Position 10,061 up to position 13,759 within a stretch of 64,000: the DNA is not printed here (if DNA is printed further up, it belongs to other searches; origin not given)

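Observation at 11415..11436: Perfect G22/C22 homopolymer inside the sspC-like ATPase gene: candidate phase-variation switch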

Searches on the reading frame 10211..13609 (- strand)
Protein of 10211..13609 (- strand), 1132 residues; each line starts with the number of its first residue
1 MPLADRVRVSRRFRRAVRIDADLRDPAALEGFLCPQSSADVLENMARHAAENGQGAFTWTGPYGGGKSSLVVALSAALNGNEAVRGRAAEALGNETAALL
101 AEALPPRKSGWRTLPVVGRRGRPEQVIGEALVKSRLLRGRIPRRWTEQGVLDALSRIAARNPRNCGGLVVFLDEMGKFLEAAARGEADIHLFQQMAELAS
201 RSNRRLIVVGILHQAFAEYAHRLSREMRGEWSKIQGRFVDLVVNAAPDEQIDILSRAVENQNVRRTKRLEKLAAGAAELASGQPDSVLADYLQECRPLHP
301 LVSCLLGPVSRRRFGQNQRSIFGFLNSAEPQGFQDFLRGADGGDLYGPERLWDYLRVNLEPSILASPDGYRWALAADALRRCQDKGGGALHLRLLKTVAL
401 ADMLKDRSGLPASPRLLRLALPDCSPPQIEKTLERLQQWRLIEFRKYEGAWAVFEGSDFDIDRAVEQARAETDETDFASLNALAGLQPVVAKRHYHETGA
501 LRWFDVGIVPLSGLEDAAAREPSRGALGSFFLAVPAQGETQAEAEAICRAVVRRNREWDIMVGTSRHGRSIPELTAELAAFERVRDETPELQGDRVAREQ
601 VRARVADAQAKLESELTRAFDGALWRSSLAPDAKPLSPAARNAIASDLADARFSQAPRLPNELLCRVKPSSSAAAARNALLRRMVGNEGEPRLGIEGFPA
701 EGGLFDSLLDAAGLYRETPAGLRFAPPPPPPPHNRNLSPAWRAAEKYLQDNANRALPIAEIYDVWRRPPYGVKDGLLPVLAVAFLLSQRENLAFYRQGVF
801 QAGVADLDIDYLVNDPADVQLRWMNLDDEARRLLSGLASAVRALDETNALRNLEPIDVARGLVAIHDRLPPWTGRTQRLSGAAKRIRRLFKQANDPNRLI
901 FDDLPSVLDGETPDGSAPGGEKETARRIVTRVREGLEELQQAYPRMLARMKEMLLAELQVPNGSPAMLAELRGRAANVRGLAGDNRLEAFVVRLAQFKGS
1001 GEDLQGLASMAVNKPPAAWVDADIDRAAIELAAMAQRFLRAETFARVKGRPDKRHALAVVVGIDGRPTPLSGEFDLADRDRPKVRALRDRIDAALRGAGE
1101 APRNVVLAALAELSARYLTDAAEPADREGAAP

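Call 5: search_protein_families(library=pfam, proteins=[window:10211-13609:-], max_evalue=0.01)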
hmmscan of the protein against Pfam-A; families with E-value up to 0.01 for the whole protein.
window:10211-13609:- (1132 aa): 1 family
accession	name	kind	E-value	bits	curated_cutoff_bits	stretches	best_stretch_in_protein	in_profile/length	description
PF13191.12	AAA_16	-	0.00092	20.2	32.6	1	49-208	19-166/167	AAA ATPase domain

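Call 6: search_protein_families(library=padloc, proteins=[window:10211-13609:-], max_evalue=0.001)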
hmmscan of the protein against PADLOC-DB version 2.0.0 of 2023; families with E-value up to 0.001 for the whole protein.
window:10211-13609:- (1132 aa): 15 families
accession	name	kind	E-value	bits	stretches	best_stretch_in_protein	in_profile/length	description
PDLC02780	SspC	-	0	1244.1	1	3-1062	1-1044/1045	SspC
PDLC02779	SspC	-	1.9e-213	709.3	1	10-1042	2-1052/1054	SspC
PDLC02781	SspC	-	4.2e-178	592.4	1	15-1047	2-1061/1104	SspC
PDLC02770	SspC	-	6.5e-173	575.4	1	9-1049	2-1045/1047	SspC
PDLC02778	SspC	-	2.8e-162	539.8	1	13-1043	1-1049/1053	SspC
PDLC02775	SspC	-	1.7e-147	490.9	2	164-1041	186-1059/1064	SspC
PDLC02774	SspC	-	1.3e-138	461.5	1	13-1050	1-1035/1065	SspC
PDLC02478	BrxC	-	3.5e-112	373.9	2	166-1037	184-1057/1108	BrxC-PglY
PDLC02772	SspC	-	2.2e-109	365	1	147-1061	157-1089/1123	SspC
PDLC02777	SspC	-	6.4e-97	323.9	2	163-1050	166-1052/1097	SspC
PDLC02776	SspC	-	2.8e-96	321.4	1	37-963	15-908/1039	SspC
PDLC02773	SspC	-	2.8e-94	314.9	1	167-1027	150-1000/1011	SspC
PDLC02771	SspC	-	3.2e-37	126.2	2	430-721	525-817/828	SspC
PDLC02480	BrxC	-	0.00035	16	0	167-334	242-406/1389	BrxC-PglY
PDLC02485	BrxC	-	0.00099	14.7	0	167-334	244-409/1376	BrxC-PglY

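Call 7: find_homologous_proteins(query=window:10211-13609:-, max_evalue=1e-10)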
Query window:10211-13609:- (1132 aa): 4921 proteins with E <= 1e-10 among 8000 candidates; the best 120 are listed.
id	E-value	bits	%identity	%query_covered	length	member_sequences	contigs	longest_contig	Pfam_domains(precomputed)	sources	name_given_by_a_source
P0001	0.0e+0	1667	69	99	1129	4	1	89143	PF13191.13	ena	-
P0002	0.0e+0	1631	67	99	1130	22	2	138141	-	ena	-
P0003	0.0e+0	1622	68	99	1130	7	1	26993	-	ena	-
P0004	0.0e+0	1612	68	99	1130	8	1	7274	-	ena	-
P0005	0.0e+0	1608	67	99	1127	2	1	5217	-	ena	-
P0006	0.0e+0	1602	67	99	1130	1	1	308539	PF00004.36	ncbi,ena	-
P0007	0.0e+0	1600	67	99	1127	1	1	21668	-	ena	-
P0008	0.0e+0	1600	66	99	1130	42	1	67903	-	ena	-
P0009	0.0e+0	1598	66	99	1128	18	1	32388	-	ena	-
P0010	0.0e+0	1597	67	99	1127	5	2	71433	PF00004.36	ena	-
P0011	0.0e+0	1597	66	99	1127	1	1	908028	-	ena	-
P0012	0.0e+0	1596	66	99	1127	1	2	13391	PF13191.13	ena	-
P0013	0.0e+0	1594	66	99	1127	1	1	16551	-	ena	-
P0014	0.0e+0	1593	67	99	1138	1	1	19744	-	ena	-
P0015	0.0e+0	1591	66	99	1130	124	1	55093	-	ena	-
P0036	0.0e+0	1552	95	64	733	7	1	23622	-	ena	-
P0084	0.0e+0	1489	62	99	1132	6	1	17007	PF13555.13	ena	-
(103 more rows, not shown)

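Call 10: find_encoding_contigs(protein=P0036, flank=10000, max_places=10)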
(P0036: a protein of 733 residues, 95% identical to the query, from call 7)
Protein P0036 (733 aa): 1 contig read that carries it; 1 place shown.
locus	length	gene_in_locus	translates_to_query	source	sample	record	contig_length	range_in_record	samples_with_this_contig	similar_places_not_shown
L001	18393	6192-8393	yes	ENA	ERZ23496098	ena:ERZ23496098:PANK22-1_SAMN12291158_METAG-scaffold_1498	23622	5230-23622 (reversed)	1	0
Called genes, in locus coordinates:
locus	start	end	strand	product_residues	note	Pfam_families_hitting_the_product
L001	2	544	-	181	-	?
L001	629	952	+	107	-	PF01521:Fe-S_biosyn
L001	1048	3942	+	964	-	PF03710:GlnE, PF08335:GlnD_UR_UTase, PF10335:DUF294_C (faint), PF03710:GlnE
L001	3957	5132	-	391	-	PF00266:Aminotran_5, PF01212:Beta_elim_lyase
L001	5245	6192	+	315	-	PF13182:DUF4007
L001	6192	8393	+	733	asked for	-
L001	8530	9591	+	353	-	-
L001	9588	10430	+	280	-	-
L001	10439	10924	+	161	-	-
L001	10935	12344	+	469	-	PF14072:DndB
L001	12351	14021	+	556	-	PF00176:SNF2-rel_dom, PF00270:DEAD (weak), PF04851:ResIII (weak), PF00271:Helicase_C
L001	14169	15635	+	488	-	PF14072:DndB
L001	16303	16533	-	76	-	-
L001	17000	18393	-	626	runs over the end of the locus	PF01011:PQQ, PF13570:Beta-prop_ACSF4 (faint), PF13360:PQQ_2 (weak)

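Call 13: list_cluster_members(proteins=[P0036, window:10211-13609:-, L001:8530-9591:+])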
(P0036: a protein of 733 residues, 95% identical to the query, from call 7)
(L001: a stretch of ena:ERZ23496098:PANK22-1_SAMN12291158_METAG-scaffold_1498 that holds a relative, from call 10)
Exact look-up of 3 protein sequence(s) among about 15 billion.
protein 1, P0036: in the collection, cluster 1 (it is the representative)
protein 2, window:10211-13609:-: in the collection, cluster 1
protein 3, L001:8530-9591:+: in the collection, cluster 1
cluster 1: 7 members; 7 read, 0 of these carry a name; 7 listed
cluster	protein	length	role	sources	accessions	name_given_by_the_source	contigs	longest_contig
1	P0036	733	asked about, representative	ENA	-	-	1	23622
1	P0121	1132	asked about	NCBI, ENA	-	-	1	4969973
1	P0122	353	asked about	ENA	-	-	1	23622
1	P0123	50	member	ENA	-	-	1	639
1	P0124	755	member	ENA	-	-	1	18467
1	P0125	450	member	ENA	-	-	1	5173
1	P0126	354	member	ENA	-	-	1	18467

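Call 14: find_related_loci(query=window:10211-13609:-, collection=genome_contigs, flank=6000)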
Query window:10211-13609:- (1132 aa) in genome_contigs; peptide patterns used: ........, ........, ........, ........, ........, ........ (x = any residue, [..] = any of these).
72 stretches matched a pattern; 8 encode a relative of the query (tblastn E <= 1e-3); 8 distinct loci.
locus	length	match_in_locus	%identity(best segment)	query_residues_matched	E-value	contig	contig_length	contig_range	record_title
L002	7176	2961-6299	53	1-1120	0e+0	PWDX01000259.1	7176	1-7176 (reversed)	MAG: Phycisphaerae bacterium isolate T1Sed10_97 T1-Sed10-C13184, whole genome shotgun sequence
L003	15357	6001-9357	52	1-1123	0e+0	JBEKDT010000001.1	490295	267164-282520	MAG: Desulfomonilia bacterium isolate SPRUCE 18 SPRUCE_18_1, whole genome shotgun sequence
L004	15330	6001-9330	53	1-1118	0e+0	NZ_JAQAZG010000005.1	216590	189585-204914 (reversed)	Oleispirillum naphthae strain Y-M2 scaffold5, whole genome shotgun sequence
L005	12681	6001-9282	54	1-1098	0e+0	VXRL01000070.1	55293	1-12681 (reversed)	MAG: Terriglobia bacterium isolate SB0664_bin_31 NODE_512_length_55293_cov_18.496144, whole genome shotgun sequence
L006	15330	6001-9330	50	1-1118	0e+0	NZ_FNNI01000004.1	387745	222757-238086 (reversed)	Aidingimonas halophila strain DSM 19219, whole genome shotgun sequence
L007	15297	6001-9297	43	3-1113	0e+0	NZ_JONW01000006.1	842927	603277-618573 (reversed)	Caulobacter sp. UNC358MFTsu5.1 BR39DRAFT_scaffold00002.2_C, whole genome shotgun sequence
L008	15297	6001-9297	44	3-1113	0e+0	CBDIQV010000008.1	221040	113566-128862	MAG: Caulobacteraceae bacterium isolate NI882-mx-bin13 genome assembly, contig: N-N882-C390, whole genome shotgun sequen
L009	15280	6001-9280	51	6-1118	0e+0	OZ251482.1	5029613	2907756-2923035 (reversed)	MAG: Caldilineaceae bacterium isolate 0ab0f44f-4e38-4da9-a8b5-d33eb75a9d7d genome assembly, chromosome: 1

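Call 15: find_encoding_contigs(protein=P0124, flank=10000, max_places=10)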
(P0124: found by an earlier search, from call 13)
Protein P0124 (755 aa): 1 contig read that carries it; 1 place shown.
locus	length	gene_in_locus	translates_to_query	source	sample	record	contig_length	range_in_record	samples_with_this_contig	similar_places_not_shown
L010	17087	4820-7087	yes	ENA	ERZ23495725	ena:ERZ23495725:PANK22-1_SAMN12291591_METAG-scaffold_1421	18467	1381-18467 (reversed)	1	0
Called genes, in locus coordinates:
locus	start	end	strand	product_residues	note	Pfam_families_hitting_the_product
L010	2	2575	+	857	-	?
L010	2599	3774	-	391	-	PF00266:Aminotran_5, PF00155:Aminotran_1_2 (weak), PF01212:Beta_elim_lyase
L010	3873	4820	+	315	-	PF13182:DUF4007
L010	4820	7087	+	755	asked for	-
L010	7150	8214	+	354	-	-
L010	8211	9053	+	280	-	PF01507:PAPS_reduct (weak)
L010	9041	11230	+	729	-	PF13091:PLDc_2 (weak), PF00270:DEAD, PF04851:ResIII, PF18766:SWI2_SNF2 (faint), PF00271:Helicase_C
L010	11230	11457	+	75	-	-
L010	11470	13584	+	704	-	PF13175:AAA_15, PF13476:AAA_23 (weak)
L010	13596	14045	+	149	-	-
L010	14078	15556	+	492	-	PF14072:DndB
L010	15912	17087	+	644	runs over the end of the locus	-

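Call 16: find_encoding_contigs(protein=P0125, flank=10000, max_places=10)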
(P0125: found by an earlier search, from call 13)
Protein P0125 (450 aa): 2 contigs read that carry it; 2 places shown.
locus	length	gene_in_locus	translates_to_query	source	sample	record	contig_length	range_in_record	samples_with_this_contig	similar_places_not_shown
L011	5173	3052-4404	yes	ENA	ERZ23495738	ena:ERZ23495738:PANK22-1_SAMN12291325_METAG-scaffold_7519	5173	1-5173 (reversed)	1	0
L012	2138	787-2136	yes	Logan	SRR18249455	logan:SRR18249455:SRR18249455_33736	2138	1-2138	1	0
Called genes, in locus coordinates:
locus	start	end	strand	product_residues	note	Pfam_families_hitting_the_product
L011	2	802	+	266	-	?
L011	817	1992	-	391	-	PF00266:Aminotran_5, PF01212:Beta_elim_lyase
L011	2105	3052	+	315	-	PF13182:DUF4007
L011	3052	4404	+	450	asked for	PF13191:AAA_16 (faint)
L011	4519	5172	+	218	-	?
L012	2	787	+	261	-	?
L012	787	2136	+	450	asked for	PF13191:AAA_16 (faint)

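Call 17: find_encoding_contigs(protein=P0123, flank=10000, max_places=10)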
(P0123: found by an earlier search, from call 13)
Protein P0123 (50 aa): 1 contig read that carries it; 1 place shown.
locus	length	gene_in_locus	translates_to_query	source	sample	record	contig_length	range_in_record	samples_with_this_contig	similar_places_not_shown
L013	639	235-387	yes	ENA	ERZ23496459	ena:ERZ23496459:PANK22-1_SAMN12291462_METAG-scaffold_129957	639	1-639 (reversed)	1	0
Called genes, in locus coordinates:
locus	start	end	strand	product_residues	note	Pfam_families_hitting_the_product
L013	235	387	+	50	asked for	-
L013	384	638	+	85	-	?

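Call 21: find_encoding_contigs(protein=P0121, flank=2000, max_places=10)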
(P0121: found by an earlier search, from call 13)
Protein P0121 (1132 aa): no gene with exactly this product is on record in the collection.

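Call 29: search_protein_families(library=padloc, proteins=[L001:10439-10924:+, L001:10935-12344:+, L001:12351-14021:+, L001:14169-15635:+], max_evalue=0.001)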
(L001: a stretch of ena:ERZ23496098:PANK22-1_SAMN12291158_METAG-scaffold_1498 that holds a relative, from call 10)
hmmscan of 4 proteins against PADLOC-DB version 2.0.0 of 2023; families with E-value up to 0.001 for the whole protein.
L001:10439-10924:+ (161 aa): 0 families

L001:10935-12344:+ (469 aa): 1 family
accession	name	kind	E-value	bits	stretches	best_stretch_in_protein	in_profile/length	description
PDLC02658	DndB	-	3.7e-12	44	1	4-260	7-225/356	DndB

L001:12351-14021:+ (556 aa): 41 families (the best 25 are shown)
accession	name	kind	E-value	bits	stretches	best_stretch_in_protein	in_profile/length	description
PDLC00633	ZorD1|ZorD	-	3.1e-68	228.7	1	115-527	443-885/908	"SWI2/SNF2 helicase, Mrr-like nuclease"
PDLC02845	DpdE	-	2.7e-59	199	1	113-526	841-1272/1293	DpdE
PDLC00634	ZorD1|ZorD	-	1.9e-57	192.8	1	115-500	494-934/1208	"SWI2/SNF2 helicase, Mrr-like nuclease"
PDLC00631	ZorD1|ZorD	-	3.8e-54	181.9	1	115-502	441-879/1071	"SWI2/SNF2 helicase, Mrr-like nuclease"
PDLC00632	ZorD1|ZorD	-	4.8e-51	171.8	2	207-524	714-1077/1101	"SWI2/SNF2 helicase, Mrr-like nuclease"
PDLC00629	ZorD1|ZorD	-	3.2e-50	169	1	115-501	482-923/1012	"SWI2/SNF2 helicase, Mrr-like nuclease"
PDLC02851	DpdE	-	3.1e-47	159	1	116-528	598-1036/1055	DpdE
PDLC02842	DpdE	-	1.8e-45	153.1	2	117-341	703-950/1176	DpdE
PDLC02850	DpdE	-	3.3e-45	152.4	1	113-528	801-1243/1282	DpdE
PDLC02849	DpdE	-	3.7e-43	145.8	1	116-522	401-828/857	DpdE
PDLC02852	DpdE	-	8.3e-42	141.1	1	117-527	467-857/905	DpdE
PDLC00628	ZorD1|ZorD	-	1.2e-36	123.9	1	129-503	532-943/1171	"SWI2/SNF2 helicase, Mrr-like nuclease"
PDLC02627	DrmD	-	1.5e-36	123.9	1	119-527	307-698/748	DrmD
PDLC00627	ZorD1|ZorD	-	3.6e-33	112.6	2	371-502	823-960/1006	"SWI2/SNF2 helicase, Mrr-like nuclease"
PDLC02854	DpdE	-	1.1e-29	101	1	130-522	602-1057/1083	DpdE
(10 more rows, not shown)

L001:14169-15635:+ (488 aa): 1 family
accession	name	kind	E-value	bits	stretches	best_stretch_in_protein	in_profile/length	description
PDLC02658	DndB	-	1.6e-12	45.2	1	4-246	7-219/356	DndB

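Call 54: search_solved_structures(query=window:10211-13609:-, max_evalue=0.01)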
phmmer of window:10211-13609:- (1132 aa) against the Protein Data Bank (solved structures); distinct sequences matched with E-value up to 0.01: 0.

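Call 63: find_related_loci(query=window:10211-13609:-, collection=metagenome_contigs, flank=4000)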
Query window:10211-13609:- (1132 aa) in metagenome_contigs; peptide patterns used: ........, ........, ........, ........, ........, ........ (x = any residue, [..] = any of these).
164 stretches matched a pattern; 16 encode a relative of the query (tblastn E <= 1e-3); 16 distinct loci.
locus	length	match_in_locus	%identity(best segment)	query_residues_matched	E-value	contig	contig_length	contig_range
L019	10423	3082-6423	54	1-1119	0e+0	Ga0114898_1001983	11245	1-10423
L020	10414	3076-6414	55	1-1118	0e+0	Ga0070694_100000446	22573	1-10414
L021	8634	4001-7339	55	1-1118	0e+0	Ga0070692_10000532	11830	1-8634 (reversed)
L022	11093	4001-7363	55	1-1128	0e+0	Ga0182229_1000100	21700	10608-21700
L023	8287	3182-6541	55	1-1123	0e+0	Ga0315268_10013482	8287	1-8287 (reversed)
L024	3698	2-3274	53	19-1119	0e+0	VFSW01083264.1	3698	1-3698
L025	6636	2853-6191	53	1-1120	0e+0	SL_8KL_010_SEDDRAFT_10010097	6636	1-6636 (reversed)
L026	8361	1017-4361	52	1-1118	0e+0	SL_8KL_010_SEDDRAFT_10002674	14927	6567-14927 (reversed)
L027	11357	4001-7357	52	1-1123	0e+0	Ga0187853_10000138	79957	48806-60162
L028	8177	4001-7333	51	1-1119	0e+0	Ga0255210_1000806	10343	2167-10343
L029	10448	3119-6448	44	1-1118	0e+0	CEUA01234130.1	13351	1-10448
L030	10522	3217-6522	45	3-1115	0e+0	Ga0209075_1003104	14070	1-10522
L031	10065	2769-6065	44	3-1113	0e+0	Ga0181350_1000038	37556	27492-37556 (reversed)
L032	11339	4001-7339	43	3-1131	0e+0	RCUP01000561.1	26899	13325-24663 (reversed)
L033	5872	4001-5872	49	1-623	0e+0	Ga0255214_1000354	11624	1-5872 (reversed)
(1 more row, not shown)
